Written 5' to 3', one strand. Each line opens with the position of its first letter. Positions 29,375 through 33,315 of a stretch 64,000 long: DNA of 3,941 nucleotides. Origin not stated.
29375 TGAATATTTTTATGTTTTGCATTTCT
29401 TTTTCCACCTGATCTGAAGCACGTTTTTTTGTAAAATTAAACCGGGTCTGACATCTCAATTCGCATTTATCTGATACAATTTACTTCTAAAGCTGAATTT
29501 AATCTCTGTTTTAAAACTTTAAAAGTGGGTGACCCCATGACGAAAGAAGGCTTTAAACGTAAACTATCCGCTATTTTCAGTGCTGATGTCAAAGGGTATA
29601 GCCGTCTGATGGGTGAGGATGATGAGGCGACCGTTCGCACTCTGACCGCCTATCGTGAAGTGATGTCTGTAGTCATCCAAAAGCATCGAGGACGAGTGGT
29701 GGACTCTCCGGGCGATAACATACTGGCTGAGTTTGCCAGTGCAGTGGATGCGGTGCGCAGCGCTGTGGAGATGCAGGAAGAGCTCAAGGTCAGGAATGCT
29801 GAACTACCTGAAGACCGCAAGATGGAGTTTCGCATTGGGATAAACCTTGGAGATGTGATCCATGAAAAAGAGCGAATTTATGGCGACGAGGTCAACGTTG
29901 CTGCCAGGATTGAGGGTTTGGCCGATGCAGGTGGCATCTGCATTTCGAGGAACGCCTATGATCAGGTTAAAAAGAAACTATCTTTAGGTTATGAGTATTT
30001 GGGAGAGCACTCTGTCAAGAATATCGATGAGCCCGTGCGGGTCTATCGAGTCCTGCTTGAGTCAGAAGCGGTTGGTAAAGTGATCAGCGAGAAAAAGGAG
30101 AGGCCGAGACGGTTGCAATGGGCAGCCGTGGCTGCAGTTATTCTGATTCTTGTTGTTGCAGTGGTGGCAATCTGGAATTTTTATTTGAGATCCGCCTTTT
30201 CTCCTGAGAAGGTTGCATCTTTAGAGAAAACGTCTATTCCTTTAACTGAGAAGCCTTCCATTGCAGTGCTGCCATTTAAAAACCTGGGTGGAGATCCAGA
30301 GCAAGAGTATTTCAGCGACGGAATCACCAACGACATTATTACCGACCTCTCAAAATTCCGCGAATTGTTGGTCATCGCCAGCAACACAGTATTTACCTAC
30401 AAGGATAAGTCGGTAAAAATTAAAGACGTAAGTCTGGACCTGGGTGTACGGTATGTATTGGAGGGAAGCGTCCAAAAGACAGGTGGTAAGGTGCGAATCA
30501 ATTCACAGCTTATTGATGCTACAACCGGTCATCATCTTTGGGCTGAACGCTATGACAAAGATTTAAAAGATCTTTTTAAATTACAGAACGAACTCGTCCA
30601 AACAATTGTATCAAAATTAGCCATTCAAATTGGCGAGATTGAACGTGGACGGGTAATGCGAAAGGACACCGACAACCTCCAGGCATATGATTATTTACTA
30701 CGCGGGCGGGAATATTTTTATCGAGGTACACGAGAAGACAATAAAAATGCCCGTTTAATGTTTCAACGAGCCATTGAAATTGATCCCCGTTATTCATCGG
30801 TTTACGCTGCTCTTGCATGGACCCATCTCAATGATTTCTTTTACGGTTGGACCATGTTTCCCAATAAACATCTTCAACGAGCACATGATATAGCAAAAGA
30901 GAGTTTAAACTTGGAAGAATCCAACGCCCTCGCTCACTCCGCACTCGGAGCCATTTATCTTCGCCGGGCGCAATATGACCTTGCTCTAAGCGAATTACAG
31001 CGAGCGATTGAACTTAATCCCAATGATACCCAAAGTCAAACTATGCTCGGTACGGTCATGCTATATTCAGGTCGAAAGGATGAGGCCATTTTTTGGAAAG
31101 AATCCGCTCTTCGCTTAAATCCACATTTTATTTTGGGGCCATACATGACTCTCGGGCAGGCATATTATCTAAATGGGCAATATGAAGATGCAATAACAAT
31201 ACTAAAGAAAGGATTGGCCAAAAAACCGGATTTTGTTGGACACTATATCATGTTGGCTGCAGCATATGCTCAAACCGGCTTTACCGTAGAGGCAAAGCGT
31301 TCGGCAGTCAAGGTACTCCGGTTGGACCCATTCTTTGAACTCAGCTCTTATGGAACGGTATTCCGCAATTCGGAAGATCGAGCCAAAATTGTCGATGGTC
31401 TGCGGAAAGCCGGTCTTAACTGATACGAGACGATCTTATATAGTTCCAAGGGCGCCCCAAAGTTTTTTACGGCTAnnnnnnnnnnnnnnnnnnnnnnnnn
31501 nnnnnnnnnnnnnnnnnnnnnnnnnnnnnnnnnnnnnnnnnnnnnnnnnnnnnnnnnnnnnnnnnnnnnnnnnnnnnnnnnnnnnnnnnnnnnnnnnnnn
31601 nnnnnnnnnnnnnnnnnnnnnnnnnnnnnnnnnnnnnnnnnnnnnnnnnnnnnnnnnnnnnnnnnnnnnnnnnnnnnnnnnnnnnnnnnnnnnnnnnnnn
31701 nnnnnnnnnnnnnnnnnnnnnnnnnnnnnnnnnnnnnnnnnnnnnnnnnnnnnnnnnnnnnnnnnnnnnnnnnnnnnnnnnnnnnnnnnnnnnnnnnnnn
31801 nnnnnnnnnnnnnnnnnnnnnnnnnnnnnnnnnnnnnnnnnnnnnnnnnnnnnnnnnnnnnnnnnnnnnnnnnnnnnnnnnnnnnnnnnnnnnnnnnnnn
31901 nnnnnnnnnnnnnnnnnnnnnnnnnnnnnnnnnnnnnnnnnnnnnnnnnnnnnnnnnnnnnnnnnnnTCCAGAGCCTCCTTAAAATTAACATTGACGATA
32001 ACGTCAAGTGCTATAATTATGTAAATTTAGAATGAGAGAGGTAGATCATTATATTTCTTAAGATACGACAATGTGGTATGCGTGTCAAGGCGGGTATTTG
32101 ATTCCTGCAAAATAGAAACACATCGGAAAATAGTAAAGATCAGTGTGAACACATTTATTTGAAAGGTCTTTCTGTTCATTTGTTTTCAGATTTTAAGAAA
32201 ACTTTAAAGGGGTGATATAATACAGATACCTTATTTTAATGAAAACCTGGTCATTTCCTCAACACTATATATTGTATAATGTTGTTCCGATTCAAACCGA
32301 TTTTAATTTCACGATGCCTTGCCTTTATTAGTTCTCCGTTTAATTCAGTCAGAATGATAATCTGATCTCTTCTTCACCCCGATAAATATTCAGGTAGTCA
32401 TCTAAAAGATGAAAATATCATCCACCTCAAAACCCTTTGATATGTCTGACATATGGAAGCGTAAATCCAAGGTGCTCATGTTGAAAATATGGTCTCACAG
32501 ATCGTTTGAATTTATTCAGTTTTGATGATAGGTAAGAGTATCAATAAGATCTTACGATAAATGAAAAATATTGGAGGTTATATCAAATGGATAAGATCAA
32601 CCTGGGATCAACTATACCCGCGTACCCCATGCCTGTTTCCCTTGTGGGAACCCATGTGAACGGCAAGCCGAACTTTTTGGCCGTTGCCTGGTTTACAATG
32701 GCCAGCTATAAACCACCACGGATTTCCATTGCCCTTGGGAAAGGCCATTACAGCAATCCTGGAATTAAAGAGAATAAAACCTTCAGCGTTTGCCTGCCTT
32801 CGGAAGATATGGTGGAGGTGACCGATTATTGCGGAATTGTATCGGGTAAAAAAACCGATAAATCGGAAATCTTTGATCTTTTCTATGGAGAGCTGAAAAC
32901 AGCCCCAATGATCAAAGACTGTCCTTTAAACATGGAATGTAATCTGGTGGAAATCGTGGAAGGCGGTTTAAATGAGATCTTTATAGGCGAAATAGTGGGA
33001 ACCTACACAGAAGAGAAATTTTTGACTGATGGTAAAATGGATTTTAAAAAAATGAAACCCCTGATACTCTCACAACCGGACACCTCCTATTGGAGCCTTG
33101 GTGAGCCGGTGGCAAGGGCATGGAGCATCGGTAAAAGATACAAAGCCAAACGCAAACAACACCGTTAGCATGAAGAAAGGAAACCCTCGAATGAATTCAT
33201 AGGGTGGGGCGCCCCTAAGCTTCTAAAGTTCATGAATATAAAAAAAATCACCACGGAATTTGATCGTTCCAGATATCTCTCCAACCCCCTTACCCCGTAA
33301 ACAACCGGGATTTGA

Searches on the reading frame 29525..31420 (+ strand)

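Call 63: search_protein_families(library=pfam, proteins=[window:29525-31420:+], max_evalue=0.00001)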
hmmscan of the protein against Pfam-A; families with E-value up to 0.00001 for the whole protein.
window:29525-31420:+ (632 aa): 10 families
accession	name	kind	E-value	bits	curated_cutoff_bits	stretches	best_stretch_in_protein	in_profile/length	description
PF07719.23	TPR_2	-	2.9e-21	74.2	27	0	468-501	1-34/34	Tetratricopeptide repeat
PF13431.12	TPR_17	-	1.2e-18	66.2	24.4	0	491-522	2-33/34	Tetratricopeptide repeat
PF00515.34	TPR_1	-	1.9e-16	59.5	27.8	0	468-501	1-34/34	Tetratricopeptide repeat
PF13414.12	TPR_11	-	3.7e-15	55.8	26.8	0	544-585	1-42/42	TPR repeat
PF13181.12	TPR_8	-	1.5e-12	47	25.7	0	540-564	4-28/34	Tetratricopeptide repeat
PF14559.12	TPR_19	-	3.7e-12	46.8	25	0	526-579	15-66/68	Tetratricopeptide repeat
PF13428.12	TPR_14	-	4e-12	46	23.5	0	540-579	4-43/44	Tetratricopeptide repeat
PF00211.25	Guanylate_cyc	-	8.1e-10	39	21.9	1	17-166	11-172/183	Adenylate and Guanylate cyclase catalytic domain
PF12895.13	ANAPC3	-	8.5e-09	36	27.2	0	519-577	6-63/82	Anaphase-promoting complex, cyclosome, subunit 3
PF13424.12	TPR_12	-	5.1e-08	33.4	30.1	0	469-531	4-74/77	Tetratricopeptide repeat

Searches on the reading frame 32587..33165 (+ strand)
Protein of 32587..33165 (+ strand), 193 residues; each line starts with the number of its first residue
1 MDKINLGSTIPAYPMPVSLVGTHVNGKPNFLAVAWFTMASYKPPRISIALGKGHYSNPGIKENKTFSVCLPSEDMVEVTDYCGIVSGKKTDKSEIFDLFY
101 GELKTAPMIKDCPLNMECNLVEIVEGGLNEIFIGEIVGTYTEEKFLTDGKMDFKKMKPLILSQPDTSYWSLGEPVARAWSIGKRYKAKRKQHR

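Call 63: search_protein_families(library=pfam, proteins=[window:32587-33165:+], max_evalue=0.00001)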
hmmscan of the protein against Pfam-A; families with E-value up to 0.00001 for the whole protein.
window:32587-33165:+ (193 aa): 1 family
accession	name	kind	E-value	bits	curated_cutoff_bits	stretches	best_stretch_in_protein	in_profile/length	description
PF01613.24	Flavin_Reduct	-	6.2e-29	101.5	27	1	12-144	3-136/153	Flavin reductase like domain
